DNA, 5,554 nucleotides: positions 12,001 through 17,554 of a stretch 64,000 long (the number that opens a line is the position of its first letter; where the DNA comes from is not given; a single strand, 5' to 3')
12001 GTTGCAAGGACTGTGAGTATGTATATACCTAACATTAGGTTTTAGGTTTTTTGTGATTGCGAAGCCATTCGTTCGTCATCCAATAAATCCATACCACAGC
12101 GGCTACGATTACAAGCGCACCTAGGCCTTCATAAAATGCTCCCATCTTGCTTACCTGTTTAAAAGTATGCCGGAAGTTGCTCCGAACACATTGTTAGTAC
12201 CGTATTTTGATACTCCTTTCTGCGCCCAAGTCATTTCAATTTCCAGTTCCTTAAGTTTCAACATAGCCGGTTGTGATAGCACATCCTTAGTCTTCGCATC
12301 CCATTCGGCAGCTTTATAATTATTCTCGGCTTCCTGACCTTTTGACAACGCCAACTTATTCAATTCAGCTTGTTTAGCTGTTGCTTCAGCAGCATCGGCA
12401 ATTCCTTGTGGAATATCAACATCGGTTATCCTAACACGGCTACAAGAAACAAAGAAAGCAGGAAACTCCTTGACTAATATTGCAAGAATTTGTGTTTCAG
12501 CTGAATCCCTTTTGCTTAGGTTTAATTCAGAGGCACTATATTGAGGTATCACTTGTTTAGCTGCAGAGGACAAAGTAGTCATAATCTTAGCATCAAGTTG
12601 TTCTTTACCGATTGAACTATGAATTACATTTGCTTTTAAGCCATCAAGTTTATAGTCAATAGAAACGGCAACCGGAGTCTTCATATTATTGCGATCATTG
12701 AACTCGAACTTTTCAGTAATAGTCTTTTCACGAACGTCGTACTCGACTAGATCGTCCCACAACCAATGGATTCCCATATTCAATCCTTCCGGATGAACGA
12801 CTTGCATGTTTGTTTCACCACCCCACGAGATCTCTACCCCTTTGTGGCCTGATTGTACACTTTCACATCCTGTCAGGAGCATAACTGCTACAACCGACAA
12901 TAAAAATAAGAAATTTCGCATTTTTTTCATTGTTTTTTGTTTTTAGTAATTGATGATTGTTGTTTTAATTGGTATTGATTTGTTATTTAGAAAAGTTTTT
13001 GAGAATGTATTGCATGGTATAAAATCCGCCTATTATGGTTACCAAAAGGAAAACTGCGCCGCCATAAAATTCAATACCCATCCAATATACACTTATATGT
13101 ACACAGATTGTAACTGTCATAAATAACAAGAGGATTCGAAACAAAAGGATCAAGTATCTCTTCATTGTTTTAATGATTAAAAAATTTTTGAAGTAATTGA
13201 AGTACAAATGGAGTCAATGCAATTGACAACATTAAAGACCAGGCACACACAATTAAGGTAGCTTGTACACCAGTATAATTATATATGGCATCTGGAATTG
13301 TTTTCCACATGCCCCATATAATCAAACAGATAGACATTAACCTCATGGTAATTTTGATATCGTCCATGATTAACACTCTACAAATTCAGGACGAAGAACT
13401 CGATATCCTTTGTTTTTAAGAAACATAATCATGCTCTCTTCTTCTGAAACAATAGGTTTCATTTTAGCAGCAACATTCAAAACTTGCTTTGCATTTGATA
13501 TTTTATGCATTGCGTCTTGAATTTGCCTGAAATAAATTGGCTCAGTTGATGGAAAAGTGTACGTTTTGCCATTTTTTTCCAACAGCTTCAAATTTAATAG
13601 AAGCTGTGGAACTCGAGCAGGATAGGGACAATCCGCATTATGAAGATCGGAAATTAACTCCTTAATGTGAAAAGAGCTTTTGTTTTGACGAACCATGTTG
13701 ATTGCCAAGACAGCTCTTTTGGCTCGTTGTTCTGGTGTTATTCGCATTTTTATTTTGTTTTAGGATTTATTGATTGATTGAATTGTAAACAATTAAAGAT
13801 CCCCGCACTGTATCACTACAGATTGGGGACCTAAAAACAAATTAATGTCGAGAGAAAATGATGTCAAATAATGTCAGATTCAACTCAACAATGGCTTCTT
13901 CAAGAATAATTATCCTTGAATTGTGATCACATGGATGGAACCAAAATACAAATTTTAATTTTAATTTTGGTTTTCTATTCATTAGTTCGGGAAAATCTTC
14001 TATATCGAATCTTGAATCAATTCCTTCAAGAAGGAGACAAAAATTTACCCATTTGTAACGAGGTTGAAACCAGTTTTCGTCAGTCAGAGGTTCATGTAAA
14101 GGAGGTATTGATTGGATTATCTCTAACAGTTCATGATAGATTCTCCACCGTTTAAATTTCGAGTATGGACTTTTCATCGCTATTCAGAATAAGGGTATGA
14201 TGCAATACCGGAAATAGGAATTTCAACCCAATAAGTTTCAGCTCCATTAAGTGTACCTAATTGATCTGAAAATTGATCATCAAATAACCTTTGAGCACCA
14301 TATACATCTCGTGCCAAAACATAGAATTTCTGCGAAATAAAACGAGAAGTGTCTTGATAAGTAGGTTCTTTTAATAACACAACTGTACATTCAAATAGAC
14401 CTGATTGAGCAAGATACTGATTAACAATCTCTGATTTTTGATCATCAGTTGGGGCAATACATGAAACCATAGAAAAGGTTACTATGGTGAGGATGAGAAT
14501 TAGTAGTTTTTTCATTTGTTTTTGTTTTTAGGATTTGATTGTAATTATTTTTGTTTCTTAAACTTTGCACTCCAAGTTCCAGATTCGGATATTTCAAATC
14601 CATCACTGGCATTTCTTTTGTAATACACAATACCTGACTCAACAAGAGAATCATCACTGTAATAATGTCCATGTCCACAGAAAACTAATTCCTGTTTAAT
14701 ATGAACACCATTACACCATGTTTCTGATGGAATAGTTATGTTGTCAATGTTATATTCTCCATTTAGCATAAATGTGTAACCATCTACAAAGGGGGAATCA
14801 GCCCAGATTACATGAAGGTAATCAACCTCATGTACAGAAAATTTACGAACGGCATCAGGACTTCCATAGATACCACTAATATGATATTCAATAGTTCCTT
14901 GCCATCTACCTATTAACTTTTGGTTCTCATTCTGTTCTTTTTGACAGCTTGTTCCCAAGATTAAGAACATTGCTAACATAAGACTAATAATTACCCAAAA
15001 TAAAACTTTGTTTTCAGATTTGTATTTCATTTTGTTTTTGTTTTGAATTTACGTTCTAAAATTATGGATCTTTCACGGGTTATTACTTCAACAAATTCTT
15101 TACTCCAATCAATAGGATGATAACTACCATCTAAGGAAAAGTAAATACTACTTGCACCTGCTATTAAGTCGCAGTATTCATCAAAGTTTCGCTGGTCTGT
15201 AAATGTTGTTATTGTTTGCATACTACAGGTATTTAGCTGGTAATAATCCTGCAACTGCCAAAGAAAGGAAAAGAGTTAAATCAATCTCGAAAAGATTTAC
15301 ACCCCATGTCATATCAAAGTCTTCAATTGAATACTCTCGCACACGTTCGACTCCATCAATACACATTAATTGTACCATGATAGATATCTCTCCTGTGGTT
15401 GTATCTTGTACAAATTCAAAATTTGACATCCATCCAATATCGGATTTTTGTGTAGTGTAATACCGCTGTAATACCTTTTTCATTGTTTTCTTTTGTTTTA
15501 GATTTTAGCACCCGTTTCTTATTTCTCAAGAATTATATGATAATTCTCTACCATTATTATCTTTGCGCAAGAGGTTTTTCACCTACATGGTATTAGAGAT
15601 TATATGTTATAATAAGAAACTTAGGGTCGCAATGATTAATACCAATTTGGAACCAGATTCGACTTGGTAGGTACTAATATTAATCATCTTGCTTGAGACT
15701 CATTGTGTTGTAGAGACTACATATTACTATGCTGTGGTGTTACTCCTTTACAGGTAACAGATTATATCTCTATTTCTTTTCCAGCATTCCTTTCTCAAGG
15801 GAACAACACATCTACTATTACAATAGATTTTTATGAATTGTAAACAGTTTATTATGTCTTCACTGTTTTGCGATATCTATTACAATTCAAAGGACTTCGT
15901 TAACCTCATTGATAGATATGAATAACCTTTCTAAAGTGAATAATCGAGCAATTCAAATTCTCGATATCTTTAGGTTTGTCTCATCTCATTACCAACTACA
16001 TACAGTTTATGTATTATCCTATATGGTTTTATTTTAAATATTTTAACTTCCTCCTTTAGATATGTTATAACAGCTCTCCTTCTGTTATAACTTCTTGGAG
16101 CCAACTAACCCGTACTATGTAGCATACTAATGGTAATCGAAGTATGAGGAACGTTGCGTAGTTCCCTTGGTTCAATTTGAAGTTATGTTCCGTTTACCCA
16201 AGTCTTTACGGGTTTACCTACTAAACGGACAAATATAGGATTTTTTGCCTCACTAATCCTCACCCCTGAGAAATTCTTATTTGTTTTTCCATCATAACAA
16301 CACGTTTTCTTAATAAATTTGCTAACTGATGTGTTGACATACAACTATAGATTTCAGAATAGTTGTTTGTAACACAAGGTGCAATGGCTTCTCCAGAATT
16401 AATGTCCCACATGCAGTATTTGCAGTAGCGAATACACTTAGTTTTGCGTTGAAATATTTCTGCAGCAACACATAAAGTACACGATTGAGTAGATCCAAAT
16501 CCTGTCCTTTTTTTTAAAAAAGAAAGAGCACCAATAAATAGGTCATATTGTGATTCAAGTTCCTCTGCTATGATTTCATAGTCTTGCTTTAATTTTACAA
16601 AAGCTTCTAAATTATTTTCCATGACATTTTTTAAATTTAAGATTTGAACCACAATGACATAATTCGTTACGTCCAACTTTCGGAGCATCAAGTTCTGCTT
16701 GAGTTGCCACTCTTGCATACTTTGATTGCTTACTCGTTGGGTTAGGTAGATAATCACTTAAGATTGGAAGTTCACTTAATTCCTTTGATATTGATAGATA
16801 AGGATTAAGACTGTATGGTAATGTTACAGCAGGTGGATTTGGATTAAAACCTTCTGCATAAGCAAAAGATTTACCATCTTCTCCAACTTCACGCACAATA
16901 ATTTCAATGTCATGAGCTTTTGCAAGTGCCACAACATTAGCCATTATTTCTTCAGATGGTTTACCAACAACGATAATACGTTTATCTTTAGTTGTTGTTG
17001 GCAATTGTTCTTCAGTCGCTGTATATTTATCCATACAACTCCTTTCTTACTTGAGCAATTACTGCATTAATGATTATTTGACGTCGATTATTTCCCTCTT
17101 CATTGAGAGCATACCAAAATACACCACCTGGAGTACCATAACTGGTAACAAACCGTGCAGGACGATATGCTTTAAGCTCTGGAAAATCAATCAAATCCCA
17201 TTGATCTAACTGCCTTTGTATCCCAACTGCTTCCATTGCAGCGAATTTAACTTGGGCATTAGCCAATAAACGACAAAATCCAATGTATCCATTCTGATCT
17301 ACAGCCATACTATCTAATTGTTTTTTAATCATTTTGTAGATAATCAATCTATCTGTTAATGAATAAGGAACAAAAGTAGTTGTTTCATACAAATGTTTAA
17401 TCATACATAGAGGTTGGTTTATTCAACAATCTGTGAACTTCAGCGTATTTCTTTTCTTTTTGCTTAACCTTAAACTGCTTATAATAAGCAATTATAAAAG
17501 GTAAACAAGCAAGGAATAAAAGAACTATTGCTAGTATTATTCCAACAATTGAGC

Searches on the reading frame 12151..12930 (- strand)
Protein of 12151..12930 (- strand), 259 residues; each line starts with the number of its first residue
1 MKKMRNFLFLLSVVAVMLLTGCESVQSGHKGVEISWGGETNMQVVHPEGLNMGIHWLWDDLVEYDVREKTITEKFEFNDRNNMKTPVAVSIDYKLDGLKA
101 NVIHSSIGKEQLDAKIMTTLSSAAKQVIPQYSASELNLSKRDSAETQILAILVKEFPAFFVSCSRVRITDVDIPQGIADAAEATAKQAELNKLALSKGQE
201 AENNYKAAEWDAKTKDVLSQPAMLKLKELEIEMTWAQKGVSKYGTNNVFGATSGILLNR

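Call 9: search_protein_families(library=phrogs, proteins=[window:12151-12930:-], max_evalue=0.001)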
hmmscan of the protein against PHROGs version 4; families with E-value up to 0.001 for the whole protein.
window:12151-12930:- (259 aa): 1 family
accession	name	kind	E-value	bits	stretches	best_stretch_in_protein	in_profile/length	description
phrog_200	-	other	3.3e-32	113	1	3-250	81-349/379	lipoprotein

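Call 23: search_protein_families(library=pfam, proteins=[window:12151-12930:-], max_evalue=0.01)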
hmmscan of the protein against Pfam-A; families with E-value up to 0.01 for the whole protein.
window:12151-12930:- (259 aa): 1 family
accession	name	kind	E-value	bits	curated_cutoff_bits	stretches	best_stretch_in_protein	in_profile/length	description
PF01145.31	Band_7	-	1e-16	61.9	23.6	1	24-190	2-164/176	SPFH domain / Band 7 family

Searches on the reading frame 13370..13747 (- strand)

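Call 95: search_protein_families(library=pfam, proteins=[window:13370-13747:-], max_evalue=0.01)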
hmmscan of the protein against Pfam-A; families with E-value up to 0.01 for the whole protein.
window:13370-13747:- (125 aa): 1 family
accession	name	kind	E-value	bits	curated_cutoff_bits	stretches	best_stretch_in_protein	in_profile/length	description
PF01300.24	Sua5_yciO_yrdC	-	0.0096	15.9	25.1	1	41-120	98-177/178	Telomere recombination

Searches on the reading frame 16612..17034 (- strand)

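Call 10: search_protein_families(library=phrogs, proteins=[window:16612-17034:-], max_evalue=0.001)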
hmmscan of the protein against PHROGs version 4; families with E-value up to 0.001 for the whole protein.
window:16612-17034:- (140 aa): 1 family
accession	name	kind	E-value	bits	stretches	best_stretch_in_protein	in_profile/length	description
phrog_18195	-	unknown function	2.5e-05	24.2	1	85-140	438-488/489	-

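Call 23: search_protein_families(library=pfam, proteins=[window:16612-17034:-], max_evalue=0.01)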
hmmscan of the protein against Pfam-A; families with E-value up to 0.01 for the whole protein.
window:16612-17034:- (140 aa): 1 family
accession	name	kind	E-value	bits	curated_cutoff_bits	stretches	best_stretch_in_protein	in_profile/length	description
PF02810.21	SEC-C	-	4.6e-08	33.2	20.4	1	122-140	1-19/19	SEC-C motif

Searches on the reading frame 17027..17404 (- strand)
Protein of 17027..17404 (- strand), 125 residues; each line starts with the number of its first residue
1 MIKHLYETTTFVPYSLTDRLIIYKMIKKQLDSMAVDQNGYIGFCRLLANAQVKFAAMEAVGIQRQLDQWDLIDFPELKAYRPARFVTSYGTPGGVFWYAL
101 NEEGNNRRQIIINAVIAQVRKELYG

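Call 9: search_protein_families(library=phrogs, proteins=[window:17027-17404:-], max_evalue=0.001)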
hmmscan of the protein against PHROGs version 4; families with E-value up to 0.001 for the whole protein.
window:17027-17404:- (125 aa): 0 families

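Call 23: search_protein_families(library=pfam, proteins=[window:17027-17404:-], max_evalue=0.01)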
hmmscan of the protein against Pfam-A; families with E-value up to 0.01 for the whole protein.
window:17027-17404:- (125 aa): 0 families

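Call 49: find_homologous_proteins(query=window:17027-17404:-, max_evalue=0.001)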
Query window:17027-17404:- (125 aa): 2 proteins with E <= 0.001 among 3 candidates.
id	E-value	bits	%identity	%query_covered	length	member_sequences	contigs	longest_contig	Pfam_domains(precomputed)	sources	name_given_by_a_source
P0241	7.3e-78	276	100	100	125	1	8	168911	-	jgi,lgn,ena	-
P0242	1.1e-60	221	82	100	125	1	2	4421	-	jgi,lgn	-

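Call 50: find_encoding_contigs(protein=P0242, flank=5000, max_places=3)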
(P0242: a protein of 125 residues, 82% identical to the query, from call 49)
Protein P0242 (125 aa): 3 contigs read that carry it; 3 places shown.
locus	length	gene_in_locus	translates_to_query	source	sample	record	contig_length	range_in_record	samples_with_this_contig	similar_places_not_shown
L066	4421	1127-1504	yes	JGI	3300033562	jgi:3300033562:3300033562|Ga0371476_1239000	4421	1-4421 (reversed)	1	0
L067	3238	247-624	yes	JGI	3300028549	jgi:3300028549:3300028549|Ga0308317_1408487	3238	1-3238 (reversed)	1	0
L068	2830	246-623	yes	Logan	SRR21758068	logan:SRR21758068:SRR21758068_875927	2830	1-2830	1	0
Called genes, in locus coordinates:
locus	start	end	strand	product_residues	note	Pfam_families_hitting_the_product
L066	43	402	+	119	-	-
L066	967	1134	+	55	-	-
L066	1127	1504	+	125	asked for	-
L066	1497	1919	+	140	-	PF02810:SEC-C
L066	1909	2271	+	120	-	-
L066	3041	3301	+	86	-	-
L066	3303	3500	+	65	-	-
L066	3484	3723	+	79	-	-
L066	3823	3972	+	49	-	-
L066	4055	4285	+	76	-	-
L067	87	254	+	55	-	-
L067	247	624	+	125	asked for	-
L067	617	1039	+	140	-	PF02810:SEC-C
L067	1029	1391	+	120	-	-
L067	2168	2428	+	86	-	-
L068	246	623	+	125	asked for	-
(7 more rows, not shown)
